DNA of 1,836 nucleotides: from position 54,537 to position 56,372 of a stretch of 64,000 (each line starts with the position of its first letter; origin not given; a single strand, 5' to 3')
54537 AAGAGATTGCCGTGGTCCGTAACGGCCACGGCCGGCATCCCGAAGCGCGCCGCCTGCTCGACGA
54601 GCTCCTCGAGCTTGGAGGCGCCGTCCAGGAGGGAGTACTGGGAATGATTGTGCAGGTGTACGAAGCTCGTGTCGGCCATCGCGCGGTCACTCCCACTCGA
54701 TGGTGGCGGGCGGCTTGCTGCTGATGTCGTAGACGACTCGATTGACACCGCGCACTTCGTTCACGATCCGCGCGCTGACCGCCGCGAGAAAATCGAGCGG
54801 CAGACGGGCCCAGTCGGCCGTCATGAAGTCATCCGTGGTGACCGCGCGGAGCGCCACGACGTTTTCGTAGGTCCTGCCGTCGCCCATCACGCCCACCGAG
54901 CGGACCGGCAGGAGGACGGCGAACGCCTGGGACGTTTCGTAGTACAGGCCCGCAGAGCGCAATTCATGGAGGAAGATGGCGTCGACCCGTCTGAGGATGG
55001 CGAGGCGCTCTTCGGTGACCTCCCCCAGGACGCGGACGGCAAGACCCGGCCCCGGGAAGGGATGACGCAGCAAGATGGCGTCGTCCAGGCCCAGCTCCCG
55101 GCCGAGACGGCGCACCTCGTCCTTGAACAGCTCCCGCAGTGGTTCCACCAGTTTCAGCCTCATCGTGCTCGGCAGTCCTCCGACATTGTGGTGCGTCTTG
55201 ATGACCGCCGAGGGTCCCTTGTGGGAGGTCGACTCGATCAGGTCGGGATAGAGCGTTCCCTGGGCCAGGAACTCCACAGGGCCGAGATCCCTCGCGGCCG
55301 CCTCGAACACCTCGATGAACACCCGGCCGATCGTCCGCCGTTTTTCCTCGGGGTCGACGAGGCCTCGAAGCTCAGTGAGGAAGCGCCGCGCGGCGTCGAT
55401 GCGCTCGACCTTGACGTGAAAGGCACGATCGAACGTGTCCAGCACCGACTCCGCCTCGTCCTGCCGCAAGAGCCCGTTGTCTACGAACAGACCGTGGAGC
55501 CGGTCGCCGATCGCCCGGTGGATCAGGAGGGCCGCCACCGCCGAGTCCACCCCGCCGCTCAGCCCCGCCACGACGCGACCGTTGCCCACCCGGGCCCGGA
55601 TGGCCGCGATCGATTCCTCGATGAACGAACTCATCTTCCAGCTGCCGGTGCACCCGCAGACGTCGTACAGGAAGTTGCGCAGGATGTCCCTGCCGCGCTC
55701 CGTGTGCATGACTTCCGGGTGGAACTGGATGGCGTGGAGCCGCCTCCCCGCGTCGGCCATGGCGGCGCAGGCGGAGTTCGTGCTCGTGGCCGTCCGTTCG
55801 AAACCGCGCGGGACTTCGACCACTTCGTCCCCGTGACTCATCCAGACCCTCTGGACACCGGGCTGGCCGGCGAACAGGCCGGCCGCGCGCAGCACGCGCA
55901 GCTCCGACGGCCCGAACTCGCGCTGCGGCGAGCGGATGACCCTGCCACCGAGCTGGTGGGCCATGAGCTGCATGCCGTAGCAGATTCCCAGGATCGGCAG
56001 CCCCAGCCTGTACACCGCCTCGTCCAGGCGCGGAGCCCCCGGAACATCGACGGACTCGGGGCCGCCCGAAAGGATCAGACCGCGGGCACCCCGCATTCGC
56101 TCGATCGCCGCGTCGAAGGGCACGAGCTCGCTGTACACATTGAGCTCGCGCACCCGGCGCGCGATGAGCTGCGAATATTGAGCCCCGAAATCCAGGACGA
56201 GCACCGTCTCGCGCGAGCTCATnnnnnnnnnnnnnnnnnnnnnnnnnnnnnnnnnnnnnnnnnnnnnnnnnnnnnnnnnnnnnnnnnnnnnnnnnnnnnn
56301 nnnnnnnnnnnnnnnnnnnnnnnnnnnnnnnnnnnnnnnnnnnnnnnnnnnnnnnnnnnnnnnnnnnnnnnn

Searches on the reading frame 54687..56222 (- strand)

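Call 37: search_protein_families(library=pfam, proteins=[window:54687-56222:-], max_evalue=0.001)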
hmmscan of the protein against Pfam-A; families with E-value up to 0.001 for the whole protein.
window:54687-56222:- (511 aa): 5 families
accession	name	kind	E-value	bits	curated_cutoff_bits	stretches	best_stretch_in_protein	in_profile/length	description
PF00117.34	GATase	-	9.3e-45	153.1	22.8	1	8-187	1-189/190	Glutamine amidotransferase class-I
PF00958.27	GMP_synt_C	-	1.5e-44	150.4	27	1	420-510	2-92/92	GMP synthase C terminal domain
PF02540.23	NAD_synthase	-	1.8e-08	34.3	21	1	211-259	15-64/242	NAD synthase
PF07722.19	Peptidase_C26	-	4.8e-07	30.2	20.5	1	68-170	99-219/219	Peptidase C26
PF03054.22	tRNA_Me_trans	-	0.00013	22.1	20.6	0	216-249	2-34/202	tRNA methyl transferase HUP domain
